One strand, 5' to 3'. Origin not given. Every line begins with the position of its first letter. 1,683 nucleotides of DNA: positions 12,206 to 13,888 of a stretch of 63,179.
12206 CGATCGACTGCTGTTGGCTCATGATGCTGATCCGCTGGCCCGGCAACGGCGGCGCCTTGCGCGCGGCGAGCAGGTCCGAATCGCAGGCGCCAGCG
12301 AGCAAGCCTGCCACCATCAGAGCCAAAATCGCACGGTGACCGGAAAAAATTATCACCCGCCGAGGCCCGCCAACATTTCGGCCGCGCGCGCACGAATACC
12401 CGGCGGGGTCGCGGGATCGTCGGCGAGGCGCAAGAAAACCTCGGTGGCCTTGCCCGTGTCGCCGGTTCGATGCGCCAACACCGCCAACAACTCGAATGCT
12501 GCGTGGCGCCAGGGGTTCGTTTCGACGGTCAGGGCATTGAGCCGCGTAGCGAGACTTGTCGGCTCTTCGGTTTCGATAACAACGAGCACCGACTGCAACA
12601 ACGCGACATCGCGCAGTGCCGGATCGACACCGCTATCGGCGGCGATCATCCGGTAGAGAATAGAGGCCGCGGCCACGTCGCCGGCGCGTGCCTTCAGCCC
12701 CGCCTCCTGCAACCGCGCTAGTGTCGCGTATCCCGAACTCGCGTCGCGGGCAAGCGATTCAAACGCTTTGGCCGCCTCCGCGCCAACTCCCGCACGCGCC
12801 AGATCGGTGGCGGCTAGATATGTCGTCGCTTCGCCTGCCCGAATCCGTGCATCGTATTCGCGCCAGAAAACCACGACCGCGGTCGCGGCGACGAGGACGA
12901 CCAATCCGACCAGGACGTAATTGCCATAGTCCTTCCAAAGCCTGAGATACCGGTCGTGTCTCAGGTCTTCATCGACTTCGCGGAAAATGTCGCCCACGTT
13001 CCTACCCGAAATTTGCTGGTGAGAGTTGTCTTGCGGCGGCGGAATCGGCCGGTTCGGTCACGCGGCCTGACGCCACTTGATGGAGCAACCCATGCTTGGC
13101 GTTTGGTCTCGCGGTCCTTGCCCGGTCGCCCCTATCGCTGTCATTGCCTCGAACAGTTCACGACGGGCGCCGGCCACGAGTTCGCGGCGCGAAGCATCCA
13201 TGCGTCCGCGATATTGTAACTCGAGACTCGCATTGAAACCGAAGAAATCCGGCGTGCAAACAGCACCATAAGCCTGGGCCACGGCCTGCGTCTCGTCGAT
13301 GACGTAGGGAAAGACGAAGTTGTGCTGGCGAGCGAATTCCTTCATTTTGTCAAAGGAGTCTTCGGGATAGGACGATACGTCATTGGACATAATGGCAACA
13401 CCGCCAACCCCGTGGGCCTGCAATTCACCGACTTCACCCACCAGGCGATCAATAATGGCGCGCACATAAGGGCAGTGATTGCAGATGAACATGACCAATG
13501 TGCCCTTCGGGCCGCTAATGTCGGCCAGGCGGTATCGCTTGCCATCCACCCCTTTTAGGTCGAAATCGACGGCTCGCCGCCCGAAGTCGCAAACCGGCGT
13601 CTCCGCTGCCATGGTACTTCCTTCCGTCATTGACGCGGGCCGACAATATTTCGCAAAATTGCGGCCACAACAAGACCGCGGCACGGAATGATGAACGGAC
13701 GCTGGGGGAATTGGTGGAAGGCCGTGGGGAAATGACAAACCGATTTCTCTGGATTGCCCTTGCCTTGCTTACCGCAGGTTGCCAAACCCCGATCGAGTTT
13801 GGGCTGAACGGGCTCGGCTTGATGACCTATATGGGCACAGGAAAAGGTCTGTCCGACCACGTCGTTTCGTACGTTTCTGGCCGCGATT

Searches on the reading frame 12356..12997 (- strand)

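Call 42: search_protein_families(library=pfam, proteins=[window:12356-12997:-], max_evalue=0.001)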
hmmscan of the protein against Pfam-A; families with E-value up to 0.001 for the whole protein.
window:12356-12997:- (214 aa): 1 family
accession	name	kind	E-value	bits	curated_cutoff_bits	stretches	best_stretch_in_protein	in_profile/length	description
PF09976.15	TPR_21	-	1.8e-13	51.1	25.5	1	20-147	3-130/193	Tetratricopeptide repeat-like domain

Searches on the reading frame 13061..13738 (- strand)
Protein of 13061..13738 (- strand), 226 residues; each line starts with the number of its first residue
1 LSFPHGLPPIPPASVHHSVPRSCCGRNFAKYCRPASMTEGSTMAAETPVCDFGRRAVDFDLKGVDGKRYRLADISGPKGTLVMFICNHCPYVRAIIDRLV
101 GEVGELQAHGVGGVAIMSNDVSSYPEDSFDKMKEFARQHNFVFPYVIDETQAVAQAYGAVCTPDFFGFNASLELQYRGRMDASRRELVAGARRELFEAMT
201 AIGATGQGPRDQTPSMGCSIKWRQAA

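Call 42: search_protein_families(library=pfam, proteins=[window:13061-13738:-], max_evalue=0.001)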
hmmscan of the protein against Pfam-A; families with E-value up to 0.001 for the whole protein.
window:13061-13738:- (226 aa): 3 families
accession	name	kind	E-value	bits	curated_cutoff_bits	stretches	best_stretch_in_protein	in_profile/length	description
PF00578.27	AhpC-TSA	-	3.4e-19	69.4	26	1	53-167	2-114/124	AhpC/TSA family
PF08534.16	Redoxin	-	1.3e-11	44.9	26.6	1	54-183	4-137/148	Redoxin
PF13098.12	Thioredoxin_2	-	0.00098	19.9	27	0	78-182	6-97/104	Thioredoxin-like domain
